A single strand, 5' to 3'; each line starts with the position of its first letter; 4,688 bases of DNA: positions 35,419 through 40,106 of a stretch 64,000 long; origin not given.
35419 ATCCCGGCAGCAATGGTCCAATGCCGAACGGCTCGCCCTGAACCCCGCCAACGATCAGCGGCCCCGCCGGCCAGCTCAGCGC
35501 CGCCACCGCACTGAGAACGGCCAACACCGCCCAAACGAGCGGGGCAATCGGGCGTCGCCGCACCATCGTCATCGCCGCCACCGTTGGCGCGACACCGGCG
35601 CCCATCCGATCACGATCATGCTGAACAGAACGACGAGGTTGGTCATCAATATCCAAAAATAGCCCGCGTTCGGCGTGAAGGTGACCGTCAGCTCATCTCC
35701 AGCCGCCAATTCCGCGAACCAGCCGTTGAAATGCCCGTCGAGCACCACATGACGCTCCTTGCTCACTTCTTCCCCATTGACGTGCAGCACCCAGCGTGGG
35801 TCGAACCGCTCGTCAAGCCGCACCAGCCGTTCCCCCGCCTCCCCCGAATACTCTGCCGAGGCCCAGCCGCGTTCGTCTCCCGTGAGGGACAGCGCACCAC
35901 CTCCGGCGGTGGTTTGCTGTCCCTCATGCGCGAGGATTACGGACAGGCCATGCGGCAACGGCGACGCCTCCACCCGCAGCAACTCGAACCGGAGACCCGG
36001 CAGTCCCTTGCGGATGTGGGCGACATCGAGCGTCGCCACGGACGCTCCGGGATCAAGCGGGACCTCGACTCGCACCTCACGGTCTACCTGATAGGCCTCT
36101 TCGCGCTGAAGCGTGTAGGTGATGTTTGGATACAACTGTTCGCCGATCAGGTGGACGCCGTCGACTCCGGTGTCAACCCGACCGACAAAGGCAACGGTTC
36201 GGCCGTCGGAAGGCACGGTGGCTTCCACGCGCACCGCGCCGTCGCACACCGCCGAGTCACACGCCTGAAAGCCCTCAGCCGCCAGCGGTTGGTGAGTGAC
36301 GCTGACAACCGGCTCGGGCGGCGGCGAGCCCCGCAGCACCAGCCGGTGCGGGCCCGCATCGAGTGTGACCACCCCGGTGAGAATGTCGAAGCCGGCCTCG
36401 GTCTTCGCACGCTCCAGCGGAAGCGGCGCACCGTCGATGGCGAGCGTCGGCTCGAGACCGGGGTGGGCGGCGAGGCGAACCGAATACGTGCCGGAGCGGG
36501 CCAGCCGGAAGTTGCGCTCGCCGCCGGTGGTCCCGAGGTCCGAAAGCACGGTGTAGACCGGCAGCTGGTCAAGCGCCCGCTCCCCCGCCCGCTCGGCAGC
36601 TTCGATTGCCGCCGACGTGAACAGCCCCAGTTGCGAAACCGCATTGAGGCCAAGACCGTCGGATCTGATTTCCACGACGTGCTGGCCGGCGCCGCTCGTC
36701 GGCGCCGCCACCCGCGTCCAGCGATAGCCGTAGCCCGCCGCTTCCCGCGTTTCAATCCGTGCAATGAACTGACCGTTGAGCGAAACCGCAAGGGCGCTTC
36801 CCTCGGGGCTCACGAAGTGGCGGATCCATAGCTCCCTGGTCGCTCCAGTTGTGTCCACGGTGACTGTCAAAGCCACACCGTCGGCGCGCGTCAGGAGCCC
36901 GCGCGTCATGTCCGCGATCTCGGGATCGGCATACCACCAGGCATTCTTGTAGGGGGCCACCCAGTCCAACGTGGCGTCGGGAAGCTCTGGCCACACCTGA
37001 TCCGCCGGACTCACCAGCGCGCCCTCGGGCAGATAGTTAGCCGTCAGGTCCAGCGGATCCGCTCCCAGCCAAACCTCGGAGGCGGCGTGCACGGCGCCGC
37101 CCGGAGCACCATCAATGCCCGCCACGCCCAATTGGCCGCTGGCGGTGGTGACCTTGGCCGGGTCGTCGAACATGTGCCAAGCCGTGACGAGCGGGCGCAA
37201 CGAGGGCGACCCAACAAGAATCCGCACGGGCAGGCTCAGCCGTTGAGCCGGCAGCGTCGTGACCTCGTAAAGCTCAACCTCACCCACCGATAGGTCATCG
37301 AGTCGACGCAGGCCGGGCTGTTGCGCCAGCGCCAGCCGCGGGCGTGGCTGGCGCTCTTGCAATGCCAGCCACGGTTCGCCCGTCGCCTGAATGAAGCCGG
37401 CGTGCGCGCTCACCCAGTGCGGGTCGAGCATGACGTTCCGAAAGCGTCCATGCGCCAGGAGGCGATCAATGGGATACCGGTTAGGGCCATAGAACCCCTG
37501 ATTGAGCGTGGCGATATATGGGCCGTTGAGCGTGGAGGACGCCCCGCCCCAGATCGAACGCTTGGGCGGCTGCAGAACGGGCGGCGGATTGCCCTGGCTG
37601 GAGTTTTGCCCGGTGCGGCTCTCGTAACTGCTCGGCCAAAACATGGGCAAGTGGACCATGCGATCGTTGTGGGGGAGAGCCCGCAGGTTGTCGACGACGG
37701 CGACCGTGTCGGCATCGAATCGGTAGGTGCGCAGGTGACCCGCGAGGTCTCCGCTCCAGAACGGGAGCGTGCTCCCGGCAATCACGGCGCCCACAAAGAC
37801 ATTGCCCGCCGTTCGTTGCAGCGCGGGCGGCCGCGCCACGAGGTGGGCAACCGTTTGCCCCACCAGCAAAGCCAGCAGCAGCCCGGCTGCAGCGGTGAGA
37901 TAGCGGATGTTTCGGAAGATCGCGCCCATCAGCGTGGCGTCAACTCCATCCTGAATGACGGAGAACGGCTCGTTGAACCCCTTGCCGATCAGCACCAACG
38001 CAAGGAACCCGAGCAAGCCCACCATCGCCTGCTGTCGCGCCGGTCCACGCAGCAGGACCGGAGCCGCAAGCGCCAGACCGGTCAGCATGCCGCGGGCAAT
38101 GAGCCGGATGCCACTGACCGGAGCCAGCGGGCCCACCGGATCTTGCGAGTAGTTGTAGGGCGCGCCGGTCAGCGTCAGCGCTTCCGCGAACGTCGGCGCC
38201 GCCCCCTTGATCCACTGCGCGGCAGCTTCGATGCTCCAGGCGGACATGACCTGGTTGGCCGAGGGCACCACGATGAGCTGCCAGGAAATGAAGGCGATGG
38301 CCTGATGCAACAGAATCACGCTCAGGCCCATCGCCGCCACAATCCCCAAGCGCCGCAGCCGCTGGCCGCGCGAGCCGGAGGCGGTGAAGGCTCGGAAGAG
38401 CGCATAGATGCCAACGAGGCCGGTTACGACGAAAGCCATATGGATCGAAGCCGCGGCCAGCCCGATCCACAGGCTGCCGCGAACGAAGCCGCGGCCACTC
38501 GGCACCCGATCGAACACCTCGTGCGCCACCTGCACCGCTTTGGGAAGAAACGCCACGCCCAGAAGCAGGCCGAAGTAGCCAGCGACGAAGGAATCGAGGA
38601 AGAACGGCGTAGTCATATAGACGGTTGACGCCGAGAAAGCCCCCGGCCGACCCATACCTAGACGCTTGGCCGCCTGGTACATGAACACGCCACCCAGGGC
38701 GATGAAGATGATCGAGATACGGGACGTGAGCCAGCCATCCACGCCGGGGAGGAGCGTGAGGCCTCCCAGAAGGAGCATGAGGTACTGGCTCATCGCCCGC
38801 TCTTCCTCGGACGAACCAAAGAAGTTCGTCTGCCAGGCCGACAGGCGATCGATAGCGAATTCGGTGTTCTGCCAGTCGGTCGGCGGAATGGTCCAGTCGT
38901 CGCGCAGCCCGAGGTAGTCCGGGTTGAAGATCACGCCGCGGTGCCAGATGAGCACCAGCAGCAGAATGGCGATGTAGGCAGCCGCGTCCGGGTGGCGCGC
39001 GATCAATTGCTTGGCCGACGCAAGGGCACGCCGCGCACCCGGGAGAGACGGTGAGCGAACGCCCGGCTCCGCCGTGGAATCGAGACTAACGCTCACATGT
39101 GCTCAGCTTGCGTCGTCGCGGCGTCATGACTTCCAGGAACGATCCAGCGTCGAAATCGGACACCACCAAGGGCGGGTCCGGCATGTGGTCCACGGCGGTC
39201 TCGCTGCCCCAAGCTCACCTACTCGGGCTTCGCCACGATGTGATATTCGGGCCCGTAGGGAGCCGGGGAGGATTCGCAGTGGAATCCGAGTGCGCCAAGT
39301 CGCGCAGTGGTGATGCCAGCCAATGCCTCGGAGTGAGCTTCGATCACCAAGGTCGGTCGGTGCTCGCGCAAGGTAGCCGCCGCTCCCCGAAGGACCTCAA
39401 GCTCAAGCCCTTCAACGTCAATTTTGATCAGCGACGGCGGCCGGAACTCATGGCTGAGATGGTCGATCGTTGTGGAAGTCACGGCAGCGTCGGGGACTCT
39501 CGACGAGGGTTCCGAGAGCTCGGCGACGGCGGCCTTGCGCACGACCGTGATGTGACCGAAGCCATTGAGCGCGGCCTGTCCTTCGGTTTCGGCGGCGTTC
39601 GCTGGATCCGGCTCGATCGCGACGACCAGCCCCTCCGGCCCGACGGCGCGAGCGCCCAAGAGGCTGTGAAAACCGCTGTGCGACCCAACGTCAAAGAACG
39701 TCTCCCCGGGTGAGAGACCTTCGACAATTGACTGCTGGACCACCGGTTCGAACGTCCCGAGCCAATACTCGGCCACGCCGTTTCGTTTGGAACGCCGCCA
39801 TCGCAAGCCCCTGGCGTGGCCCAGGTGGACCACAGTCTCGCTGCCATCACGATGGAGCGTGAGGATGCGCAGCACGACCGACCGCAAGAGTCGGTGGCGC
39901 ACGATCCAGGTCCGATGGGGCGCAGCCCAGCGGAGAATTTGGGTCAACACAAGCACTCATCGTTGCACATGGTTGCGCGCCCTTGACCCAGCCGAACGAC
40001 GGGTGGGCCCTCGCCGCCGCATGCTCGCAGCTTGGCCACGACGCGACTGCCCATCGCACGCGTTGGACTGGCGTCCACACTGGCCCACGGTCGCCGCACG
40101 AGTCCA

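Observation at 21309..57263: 36-kb cell-envelope glycan assembly island built around six paralogous GT-C-like polytopic membrane proteins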

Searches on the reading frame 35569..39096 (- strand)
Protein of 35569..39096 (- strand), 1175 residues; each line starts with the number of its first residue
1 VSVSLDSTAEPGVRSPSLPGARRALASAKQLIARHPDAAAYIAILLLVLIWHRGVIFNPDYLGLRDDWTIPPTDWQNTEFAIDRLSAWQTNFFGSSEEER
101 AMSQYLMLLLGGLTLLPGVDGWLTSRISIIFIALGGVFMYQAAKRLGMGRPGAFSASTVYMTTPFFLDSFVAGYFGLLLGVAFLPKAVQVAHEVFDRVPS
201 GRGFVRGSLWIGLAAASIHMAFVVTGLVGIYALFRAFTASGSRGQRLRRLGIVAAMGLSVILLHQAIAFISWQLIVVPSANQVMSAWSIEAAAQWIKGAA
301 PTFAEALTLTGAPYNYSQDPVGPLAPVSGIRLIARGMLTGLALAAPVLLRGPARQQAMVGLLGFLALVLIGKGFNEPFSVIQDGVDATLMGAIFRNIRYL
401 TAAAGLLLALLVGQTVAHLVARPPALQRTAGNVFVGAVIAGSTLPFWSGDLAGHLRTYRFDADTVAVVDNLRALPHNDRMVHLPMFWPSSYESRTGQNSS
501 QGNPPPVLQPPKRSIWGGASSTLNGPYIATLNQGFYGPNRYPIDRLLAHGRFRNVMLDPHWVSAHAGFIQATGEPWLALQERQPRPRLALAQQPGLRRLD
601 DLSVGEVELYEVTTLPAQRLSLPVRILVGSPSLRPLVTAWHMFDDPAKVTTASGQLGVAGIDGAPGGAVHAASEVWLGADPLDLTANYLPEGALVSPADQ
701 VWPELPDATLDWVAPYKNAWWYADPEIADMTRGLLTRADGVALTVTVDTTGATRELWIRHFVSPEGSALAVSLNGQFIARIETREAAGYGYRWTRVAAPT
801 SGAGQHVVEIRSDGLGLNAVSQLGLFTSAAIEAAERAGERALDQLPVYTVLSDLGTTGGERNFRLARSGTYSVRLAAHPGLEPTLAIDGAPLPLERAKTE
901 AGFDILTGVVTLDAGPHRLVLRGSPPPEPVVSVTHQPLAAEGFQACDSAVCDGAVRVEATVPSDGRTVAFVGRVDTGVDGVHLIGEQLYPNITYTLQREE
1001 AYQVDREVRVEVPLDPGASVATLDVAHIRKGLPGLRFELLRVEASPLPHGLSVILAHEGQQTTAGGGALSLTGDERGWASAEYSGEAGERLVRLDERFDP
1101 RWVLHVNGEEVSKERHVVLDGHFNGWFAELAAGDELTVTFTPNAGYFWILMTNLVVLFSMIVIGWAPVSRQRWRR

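Call 4: search_protein_families(library=pfam, proteins=[window:35569-39096:-], max_evalue=1)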
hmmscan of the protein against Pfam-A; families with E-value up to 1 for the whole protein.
window:35569-39096:- (1175 aa): 0 families

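Call 8: search_protein_families(library=ncbifam, proteins=[window:35569-39096:-], max_evalue=1)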
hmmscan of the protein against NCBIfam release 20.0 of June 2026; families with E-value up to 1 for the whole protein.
window:35569-39096:- (1175 aa): 1 family
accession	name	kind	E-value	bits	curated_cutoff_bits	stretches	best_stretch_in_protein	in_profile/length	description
NF038346.1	FtsX_actino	exception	0.053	12.9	250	1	156-233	221-302/308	permease-like cell division protein FtsX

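Call 9: search_solved_structures(query=window:35569-39096:-, max_evalue=10)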
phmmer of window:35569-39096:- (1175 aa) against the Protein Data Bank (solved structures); distinct sequences matched with E-value up to 10: 1.
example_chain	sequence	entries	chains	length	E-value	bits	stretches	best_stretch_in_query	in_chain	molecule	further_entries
9n3d_A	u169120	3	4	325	1.9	9.2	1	844-923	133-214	Metacaspase-9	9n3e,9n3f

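Call 12: find_homologous_proteins(query=window:35569-39096:-, max_evalue=0.001)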
Query window:35569-39096:- (1175 aa): 39 proteins with E <= 0.001 among 8000 candidates.
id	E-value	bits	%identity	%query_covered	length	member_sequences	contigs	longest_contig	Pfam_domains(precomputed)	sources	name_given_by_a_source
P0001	0.0e+0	2456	91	100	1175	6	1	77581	-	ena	-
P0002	0.0e+0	2332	87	100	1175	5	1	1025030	-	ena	-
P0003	0.0e+0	2304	86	100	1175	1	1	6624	-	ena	-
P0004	0.0e+0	2255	88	96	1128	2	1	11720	-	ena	-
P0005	0.0e+0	2185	82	100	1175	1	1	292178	-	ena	-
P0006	0.0e+0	2185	82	99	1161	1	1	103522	-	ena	-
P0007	0.0e+0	2134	81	99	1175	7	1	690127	-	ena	-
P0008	0.0e+0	2123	81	98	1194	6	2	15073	-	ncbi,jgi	-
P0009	0.0e+0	2083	78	100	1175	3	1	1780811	-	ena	-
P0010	0.0e+0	2076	78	100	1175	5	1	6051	-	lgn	-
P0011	0.0e+0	2048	77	100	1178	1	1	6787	-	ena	-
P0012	0.0e+0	2037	78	98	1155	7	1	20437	-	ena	-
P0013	0.0e+0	1989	76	98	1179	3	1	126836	-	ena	-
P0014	0.0e+0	1986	75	100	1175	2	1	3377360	-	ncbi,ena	-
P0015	0.0e+0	1983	76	98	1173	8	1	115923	-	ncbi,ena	-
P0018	0.0e+0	1957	75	99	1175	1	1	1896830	-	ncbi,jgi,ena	-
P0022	0.0e+0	1941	74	100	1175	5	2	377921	-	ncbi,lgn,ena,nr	ncbi:MAG: hypothetical protein OXG43_09355 [Chloroflexi bacterium]|nr:hypothetical protein [Chlorofl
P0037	0.0e+0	1353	55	99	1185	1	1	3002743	-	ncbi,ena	-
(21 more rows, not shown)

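Call 23: find_encoding_contigs(protein=P0037, flank=10000, max_places=2)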
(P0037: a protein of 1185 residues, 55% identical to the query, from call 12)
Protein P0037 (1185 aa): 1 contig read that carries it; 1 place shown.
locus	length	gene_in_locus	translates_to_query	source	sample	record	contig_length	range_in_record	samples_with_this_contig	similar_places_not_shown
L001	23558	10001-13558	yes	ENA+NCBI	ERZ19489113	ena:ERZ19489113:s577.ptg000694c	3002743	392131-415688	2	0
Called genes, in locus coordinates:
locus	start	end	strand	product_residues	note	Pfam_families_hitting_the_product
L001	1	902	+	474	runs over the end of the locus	PF02366:PMT, PF13231:PMT_2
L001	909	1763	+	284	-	-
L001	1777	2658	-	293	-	-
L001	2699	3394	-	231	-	PF05401:NodS (weak), PF13489:Methyltransf_23, PF13847:Methyltransf_31, PF08241:Methyltransf_11, PF08242:Methyltransf_12, PF13649:Methyltransf_25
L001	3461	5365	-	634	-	PF13522:GATase_6, PF13537:GATase_7, PF00733:Asn_synthase, PF06508:QueC (weak)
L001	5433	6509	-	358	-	PF00535:Glycos_transf_2, PF13641:Glyco_tranf_2_3, PF13632:Glyco_trans_2_3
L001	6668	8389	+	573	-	PF02310:B12-binding (weak), PF04055:Radical_SAM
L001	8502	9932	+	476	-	-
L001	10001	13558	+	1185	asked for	-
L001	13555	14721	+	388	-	-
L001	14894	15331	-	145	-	-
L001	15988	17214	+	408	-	PF13439:Glyco_transf_4, PF20706:GT4-conflict, PF00534:Glycos_transf_1, PF13692:Glyco_trans_1_4, PF13524:Glyco_trans_1_2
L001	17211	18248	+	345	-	PF00535:Glycos_transf_2, PF13641:Glyco_tranf_2_3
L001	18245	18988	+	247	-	PF13489:Methyltransf_23 (weak), PF08241:Methyltransf_11, PF08242:Methyltransf_12 (faint), PF13649:Methyltransf_25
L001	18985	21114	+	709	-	-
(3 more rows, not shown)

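Call 46: search_solved_structures(query=A2, max_evalue=10)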
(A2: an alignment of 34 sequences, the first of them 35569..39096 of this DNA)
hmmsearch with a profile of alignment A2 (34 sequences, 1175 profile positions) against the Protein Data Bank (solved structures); distinct sequences matched with E-value up to 10: 0.

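Call 50: predict_structure(alignment_id=A2)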
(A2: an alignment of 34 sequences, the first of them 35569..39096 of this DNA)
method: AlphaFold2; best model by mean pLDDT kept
length: 1175 residues; sequences in the alignment: 34
mean_pLDDT: 58.5   pTM: 0.35
mean pLDDT of the five models: 58.5, 56.4, 52.3, 51.7, 46.7
residues with pLDDT >= 90: 81; 70-90: 389; 50-70: 250; < 50: 455
segments of 3 or more residues with pLDDT < 50: 1-18, 52-125, 165-174, 272-300, 311-329, 374-378, 387-398, 445-596, 602-680, 717-728, 989-993, 1060-1066, 1074-1076, 1096-1098, 1118-1123, 1164-1175
pLDDT, mean of each block of 10 residues (from residue 1): 28 41 69 77 71 39 27 31 28 28 36 41 50 71 78 79 51 48 72 81 73 61 70 84 81 76 54 45 36 38 61 39 36 67 78 79 76 51 48 46 72 79 58 62 45 24 31 27 28 35 29 21 25 26 25 24 27 25 31 47 41 31 27 31 32 24 22 26 68 78 66 57 41 77 90 90 82 93 70 86 90 86 89 76 55 69 74 76 85 79 77 84 82 89 86 92 83 87 74 64 87 75 86 88 81 65 49 57 76 55 69 56 61 78 58 54 45 40
secondary structure, 60 per line:
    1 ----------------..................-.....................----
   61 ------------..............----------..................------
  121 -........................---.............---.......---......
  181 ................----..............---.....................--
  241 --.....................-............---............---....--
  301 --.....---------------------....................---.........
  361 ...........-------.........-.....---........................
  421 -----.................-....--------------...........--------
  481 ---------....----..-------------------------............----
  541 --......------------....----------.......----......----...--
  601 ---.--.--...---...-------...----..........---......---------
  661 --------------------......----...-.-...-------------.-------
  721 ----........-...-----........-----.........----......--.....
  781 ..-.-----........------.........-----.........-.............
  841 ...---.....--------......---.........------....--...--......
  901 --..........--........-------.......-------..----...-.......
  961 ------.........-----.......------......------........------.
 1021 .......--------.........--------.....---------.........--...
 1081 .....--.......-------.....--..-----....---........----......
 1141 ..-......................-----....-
elements in order (helices of 4 or more, strands of 3 or more residues): H17-34 H36-56 H73-86 H97-114 H122-145 H149-161 H165-171 H175-196 H201-214 H218-238 H243-263 H265-276 H280-291 H295-298 H303-307 H329-348 H352-371 H379-387 H389-393 H397-420 H426-442 H444-447 H462-472 E490-493 H525-536 H543-548 E561-564 H575-581 H586-591 E596-598 E610-612 E626-628 H633-642 E649-651 H681-686 H725-732 E734-736 E742-749 E755-763 E768-773 E776-782 E790-797 E804-812 E818-826 H828-843 E847-851 E860-865 E869-877 E884-887 E890-892 E895-900 E903-912 E915-922 E930-936 E950-952 E954-960 E967-975 E981-987 E994-999 E1006-1013 E1020-1027 E1036-1044 E1053-1057 E1067-1075 E1078-1085 E1088-1094 E1102-1106 E1116-1119 E1123-1130 E1135-1142 H1144-1165 H1171-1174

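Call 96: search_solved_structures(query=A7, max_evalue=1, show_alignments=1)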
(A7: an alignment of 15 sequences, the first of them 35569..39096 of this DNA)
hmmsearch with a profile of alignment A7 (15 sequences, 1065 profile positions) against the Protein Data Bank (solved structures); distinct sequences matched with E-value up to 1: 5.
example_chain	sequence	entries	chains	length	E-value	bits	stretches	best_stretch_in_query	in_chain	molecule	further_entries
6w98_A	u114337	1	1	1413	5.4e-15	57.3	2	41-483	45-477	F5/8 type C domain-containing protein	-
6wbx_A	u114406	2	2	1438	6e-15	57.1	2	41-483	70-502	DUF3367 domain-containing protein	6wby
7ehg_A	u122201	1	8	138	0.00026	21.9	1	819-925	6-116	MiXBM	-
4i3g_A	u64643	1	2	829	0.15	12.8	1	861-960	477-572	Beta-glucosidase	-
9s03_A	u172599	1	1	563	0.7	10.5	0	526-597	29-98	Putative sulfatase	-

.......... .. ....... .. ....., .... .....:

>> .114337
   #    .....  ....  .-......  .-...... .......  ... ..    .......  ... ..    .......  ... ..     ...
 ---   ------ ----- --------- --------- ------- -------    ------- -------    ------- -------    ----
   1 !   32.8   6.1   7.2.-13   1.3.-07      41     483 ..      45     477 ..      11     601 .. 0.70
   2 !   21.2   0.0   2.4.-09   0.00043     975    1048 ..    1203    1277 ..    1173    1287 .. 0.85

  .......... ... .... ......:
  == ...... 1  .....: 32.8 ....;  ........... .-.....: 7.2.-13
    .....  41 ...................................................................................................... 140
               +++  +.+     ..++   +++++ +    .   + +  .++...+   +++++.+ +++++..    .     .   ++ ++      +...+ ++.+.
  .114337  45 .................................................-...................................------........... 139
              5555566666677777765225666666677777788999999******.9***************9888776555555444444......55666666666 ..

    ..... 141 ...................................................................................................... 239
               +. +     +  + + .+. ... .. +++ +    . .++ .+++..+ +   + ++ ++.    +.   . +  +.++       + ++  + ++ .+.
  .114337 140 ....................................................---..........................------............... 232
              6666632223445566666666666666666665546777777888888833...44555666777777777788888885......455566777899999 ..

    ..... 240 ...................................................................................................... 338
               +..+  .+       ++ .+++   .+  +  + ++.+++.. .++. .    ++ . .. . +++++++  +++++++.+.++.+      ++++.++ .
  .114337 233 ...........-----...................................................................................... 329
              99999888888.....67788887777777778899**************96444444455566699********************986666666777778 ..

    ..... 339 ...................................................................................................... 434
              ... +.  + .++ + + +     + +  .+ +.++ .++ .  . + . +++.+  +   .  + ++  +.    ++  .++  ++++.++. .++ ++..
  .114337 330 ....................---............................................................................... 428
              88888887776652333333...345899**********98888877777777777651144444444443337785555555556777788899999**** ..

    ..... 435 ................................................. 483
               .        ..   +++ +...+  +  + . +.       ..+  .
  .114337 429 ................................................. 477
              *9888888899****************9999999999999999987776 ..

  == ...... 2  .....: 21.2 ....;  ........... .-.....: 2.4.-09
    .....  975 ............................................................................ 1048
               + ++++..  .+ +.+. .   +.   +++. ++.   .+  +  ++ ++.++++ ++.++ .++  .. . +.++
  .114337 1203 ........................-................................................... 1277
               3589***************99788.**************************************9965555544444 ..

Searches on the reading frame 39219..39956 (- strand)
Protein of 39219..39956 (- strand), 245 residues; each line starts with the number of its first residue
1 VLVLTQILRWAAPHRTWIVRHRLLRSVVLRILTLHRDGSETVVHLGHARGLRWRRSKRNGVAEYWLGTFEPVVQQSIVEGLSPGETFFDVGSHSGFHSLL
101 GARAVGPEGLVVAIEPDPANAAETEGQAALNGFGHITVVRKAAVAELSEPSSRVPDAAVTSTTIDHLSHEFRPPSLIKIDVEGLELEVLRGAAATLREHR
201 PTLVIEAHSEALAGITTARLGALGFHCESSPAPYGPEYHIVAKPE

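Call 5: search_protein_families(library=pfam, proteins=[window:39219-39956:-], max_evalue=0.01)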
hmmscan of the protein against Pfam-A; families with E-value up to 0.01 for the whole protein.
window:39219-39956:- (245 aa): 2 families
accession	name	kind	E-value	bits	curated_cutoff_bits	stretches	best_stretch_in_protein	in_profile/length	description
PF05050.19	Methyltransf_21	-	8.1e-18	65.6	22.7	1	89-210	1-151/173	Methyltransferase FkbM domain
PF01135.25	PCMT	-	0.0037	17.5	20.3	1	78-118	69-108/210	Protein-L-isoaspartate(D-aspartate) O-methyltransferase (PCMT)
